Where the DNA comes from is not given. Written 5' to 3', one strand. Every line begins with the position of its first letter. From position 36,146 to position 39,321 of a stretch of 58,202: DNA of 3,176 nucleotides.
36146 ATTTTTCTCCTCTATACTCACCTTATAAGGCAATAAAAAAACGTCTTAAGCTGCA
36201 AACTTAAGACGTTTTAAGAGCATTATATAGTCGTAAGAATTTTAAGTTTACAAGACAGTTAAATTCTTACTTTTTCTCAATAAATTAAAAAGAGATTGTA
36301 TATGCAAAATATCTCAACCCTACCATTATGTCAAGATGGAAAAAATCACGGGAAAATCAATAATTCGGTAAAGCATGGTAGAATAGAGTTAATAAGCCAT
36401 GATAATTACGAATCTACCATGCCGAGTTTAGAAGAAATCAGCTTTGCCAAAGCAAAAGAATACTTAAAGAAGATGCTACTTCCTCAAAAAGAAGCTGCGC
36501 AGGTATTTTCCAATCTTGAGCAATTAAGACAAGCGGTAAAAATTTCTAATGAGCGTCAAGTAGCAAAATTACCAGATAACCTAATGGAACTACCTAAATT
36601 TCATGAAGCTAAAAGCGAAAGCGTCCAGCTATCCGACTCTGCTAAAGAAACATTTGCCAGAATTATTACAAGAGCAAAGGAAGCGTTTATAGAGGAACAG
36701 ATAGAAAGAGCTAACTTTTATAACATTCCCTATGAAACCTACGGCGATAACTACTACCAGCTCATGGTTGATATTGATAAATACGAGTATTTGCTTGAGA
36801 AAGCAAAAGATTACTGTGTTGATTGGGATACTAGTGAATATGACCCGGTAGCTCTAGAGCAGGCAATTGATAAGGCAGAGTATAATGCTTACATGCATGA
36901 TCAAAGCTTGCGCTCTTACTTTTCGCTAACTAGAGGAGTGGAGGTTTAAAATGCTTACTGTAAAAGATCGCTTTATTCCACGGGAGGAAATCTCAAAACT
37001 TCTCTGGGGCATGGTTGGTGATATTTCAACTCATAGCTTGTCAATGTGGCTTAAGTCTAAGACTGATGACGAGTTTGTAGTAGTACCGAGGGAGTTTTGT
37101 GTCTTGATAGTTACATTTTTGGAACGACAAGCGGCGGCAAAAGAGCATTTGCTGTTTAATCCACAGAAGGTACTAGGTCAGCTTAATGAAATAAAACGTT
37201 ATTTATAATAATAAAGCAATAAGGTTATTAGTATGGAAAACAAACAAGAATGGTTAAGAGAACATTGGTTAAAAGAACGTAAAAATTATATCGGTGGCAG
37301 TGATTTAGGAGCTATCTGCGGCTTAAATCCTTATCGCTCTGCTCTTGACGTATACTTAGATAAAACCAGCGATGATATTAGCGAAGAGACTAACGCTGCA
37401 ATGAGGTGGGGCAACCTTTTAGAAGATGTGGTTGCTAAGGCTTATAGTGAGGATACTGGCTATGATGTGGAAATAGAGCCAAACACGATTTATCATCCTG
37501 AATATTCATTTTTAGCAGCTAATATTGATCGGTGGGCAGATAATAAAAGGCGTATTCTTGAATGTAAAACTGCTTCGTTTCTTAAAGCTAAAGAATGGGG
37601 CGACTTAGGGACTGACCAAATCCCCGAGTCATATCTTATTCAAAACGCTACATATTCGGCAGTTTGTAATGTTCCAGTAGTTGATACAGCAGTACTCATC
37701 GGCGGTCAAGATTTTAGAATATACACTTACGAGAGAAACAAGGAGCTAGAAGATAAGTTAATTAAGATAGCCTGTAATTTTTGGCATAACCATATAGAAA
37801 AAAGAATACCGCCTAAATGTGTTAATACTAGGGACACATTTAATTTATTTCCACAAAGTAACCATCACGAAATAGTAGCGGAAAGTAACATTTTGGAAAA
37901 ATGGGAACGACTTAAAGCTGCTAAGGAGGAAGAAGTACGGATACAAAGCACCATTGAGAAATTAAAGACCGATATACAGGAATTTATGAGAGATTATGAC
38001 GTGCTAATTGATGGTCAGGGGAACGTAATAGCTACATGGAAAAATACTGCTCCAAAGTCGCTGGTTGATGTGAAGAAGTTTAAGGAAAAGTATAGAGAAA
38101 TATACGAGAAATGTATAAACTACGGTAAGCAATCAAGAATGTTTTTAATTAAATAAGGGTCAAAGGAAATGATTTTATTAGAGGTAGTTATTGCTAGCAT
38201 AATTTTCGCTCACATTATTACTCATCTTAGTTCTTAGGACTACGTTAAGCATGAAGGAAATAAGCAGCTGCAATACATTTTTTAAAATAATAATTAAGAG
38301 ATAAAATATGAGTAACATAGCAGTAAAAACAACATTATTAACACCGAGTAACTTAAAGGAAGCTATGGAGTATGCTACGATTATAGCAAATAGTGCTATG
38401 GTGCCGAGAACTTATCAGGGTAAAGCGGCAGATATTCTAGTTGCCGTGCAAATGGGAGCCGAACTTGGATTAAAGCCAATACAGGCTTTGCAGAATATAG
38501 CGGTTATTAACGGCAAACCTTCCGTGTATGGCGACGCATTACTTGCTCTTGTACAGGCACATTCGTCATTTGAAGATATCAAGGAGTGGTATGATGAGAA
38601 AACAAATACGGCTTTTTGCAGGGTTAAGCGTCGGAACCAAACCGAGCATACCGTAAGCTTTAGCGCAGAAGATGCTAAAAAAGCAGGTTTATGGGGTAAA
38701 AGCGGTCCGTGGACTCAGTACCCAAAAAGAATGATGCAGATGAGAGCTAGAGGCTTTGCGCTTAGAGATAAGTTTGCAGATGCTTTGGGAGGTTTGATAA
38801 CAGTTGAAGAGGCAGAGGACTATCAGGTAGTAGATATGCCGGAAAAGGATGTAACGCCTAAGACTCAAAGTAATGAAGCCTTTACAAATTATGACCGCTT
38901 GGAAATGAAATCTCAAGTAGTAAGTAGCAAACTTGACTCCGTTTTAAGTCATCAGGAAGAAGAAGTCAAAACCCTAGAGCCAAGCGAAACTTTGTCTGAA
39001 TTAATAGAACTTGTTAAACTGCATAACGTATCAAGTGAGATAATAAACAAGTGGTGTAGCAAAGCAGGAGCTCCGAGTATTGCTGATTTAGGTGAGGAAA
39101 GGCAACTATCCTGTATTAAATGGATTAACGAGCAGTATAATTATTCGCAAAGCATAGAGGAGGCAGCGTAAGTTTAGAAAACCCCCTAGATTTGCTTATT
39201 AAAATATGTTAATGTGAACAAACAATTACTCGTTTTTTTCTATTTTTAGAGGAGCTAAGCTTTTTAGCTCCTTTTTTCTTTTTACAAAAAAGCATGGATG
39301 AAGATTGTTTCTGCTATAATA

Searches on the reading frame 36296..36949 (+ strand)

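Call 17: search_protein_families(library=phrogs, proteins=[window:36296-36949:+], max_evalue=0.01)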
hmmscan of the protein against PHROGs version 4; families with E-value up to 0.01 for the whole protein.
window:36296-36949:+ (217 aa): 0 families

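Call 42: search_protein_families(library=pfam, proteins=[window:36296-36949:+], max_evalue=0.05)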
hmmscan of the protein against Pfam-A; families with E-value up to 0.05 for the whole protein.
window:36296-36949:+ (217 aa): 0 families

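Call 80: search_protein_families(library=padloc, proteins=[window:36296-36949:+], max_evalue=0.01)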
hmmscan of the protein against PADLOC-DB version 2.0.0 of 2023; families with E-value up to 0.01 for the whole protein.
window:36296-36949:+ (217 aa): 1 family
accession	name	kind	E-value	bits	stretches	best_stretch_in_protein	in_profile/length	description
PDLC02245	AbiEi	-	0.00013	19.7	1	6-104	13-114/194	AbiEi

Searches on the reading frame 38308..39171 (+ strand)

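Call 17: search_protein_families(library=phrogs, proteins=[window:38308-39171:+], max_evalue=0.01)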
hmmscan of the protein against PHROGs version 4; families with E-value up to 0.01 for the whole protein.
window:38308-39171:+ (287 aa): 6 families
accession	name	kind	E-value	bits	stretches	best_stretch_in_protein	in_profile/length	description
phrog_561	-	DNA, RNA and nucleotide metabolism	6.1e-54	185.4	1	3-230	289-537/633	RecT-like ssDNA annealing protein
phrog_4171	-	DNA, RNA and nucleotide metabolism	1.7e-22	81.6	1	11-177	35-216/392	RecT-like ssDNA annealing protein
phrog_252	-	DNA, RNA and nucleotide metabolism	6.6e-08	33.4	1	76-202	83-215/263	Bet-like ssDNA annealing protein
phrog_10056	-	DNA, RNA and nucleotide metabolism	2e-07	31.7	1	96-213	114-226/302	RecT-like ssDNA annealing protein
phrog_2760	-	DNA, RNA and nucleotide metabolism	4.8e-06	27.2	1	103-203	120-219/257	RecT-like ssDNA annealing protein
phrog_2780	-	DNA, RNA and nucleotide metabolism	0.00038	20.9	1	93-220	133-268/369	RecT-like ssDNA annealing protein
